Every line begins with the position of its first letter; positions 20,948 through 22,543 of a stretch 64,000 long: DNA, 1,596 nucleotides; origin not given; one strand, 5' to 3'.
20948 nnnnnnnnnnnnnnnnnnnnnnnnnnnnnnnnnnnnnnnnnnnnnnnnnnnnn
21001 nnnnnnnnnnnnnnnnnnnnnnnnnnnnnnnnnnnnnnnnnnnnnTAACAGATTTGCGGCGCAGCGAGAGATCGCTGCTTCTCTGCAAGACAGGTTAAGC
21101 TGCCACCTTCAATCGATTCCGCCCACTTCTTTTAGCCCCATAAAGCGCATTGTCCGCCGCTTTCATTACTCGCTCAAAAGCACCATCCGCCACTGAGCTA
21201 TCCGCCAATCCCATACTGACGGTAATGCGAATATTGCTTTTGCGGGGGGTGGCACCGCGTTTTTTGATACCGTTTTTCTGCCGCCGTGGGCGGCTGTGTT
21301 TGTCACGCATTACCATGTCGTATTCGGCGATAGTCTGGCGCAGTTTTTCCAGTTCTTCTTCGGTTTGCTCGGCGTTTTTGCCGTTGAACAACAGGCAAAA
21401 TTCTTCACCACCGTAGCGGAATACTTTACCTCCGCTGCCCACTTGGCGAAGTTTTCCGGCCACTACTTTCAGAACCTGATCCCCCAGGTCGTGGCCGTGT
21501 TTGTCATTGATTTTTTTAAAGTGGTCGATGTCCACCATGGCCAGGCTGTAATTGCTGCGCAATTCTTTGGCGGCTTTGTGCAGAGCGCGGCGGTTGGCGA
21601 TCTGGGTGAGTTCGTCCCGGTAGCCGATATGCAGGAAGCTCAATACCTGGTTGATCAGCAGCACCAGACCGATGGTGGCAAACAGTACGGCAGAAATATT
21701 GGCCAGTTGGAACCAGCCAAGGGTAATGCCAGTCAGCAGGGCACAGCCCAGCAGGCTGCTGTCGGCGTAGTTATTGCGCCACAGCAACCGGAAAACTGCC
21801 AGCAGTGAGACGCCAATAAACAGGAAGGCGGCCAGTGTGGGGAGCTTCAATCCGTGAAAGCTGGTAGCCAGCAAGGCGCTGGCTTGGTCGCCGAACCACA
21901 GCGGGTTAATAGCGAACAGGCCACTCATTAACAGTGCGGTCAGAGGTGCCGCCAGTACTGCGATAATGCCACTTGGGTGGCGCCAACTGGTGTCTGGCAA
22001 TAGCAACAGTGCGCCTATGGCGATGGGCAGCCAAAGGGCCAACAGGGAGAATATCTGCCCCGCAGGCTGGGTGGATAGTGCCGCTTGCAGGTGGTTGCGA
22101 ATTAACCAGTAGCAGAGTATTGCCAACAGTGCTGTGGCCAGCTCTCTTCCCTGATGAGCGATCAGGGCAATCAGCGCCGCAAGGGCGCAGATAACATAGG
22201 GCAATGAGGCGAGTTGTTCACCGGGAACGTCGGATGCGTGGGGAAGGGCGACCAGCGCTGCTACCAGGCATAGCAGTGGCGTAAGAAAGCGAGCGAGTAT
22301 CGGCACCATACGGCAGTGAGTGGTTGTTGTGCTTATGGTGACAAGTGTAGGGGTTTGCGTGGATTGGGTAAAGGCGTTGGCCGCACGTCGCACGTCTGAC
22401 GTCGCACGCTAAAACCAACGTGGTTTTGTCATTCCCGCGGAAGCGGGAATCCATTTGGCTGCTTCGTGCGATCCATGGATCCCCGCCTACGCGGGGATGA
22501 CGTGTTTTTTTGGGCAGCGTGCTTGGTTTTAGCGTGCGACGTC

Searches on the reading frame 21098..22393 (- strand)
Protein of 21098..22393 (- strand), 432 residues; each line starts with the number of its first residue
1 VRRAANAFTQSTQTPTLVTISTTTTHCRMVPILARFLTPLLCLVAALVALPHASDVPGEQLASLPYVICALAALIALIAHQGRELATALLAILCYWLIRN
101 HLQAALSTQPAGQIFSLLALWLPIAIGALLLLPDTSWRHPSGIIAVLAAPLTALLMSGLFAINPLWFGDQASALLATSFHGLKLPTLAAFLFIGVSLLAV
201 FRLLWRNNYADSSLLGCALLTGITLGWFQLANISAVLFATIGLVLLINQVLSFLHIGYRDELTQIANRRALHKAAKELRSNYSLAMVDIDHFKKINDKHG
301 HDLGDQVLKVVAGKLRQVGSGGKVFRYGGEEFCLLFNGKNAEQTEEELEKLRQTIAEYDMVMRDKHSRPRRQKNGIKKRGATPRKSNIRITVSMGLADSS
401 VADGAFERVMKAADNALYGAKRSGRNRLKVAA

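Call 4: search_protein_families(library=pfam, proteins=[window:21098-22393:-], max_evalue=1)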
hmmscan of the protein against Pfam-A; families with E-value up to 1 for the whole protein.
window:21098-22393:- (432 aa): 2 families
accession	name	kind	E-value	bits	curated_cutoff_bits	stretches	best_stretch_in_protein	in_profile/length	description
PF00990.26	GGDEF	-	1.4e-30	106.7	23.8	2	259-364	3-116/161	Diguanylate cyclase, GGDEF domain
PF07662.18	Nucleos_tra2_C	-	0.075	13.1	32.3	1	218-254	51-87/213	Na+ dependent nucleoside transporter C-terminus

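Call 5: search_protein_families(library=ncbifam, proteins=[window:21098-22393:-], max_evalue=1)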
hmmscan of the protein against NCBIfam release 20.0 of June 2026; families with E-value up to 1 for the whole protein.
window:21098-22393:- (432 aa): 21 families
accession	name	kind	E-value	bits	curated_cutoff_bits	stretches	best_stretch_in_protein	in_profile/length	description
NF038266.1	diguan_SiaD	equivalog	8.4e-36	123.6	290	2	255-365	92-210/252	biofilm regulation diguanylate cyclase SiaD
NF007380.0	PRK09894.1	equivalog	6.7e-34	117.6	256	2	259-366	131-244/296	diguanylate cyclase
TIGR00254.1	GGDEF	domain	8.3e-34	116.7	37.4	2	257-364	5-120/168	diguanylate cyclase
NF007135.0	PRK09581.1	equivalog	5.9e-28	97.9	474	1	251-429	286-453/457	PleD family two-component system response regulator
NF041606.1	dguan_cyc_DgcA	equivalog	6.5e-25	87.8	370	1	279-431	207-339/340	diguanylate cyclase DgcA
NF047654.1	DiguCycDgcRLepto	equivalog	5.2e-24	84.7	500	1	255-428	131-293/295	diguanylate cyclase DgcR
NF011955.1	PRK15426.1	equivalog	1.4e-23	82.9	408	1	257-429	398-559/564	cellulose biosynthesis regulator diguanylate cyclase DgcQ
NF007423.1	PRK09966.1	equivalog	5.6e-23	81.5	325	1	254-421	236-390/390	diguanylate cyclase DgcN/YfiN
NF051473.1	DigCycDgcsShew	equivalog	5.3e-20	72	400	2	260-342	138-228/291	diguanylate cyclase DgcS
NF047872.1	GGDEF_GdpS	equivalog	1.9e-19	70.1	400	2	233-365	165-303/355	GGDEF domain-containing protein GdpS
NF007599.0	PRK10245.1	equivalog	3.1e-19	68.7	402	1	259-432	212-371/371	diguanylate cyclase AdrA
NF045675.1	PhdiestaseDibA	equivalog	2e-18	66.1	980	1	267-426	213-359/623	phosphodiesterase DibA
NF007474.0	PRK10060.1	equivalog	7.5e-13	47.6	782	1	259-430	239-394/663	cyclic di-GMP phosphodiesterase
NF050064.1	BlResRespRegCbrR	equivalog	1.4e-12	47.2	600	2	277-358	281-363/415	bile resistance response regulator CbrR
NF052458.1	PhdiestGepA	equivalog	1.1e-11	43.7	1200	1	260-356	428-527/840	phosphodiesterase GepA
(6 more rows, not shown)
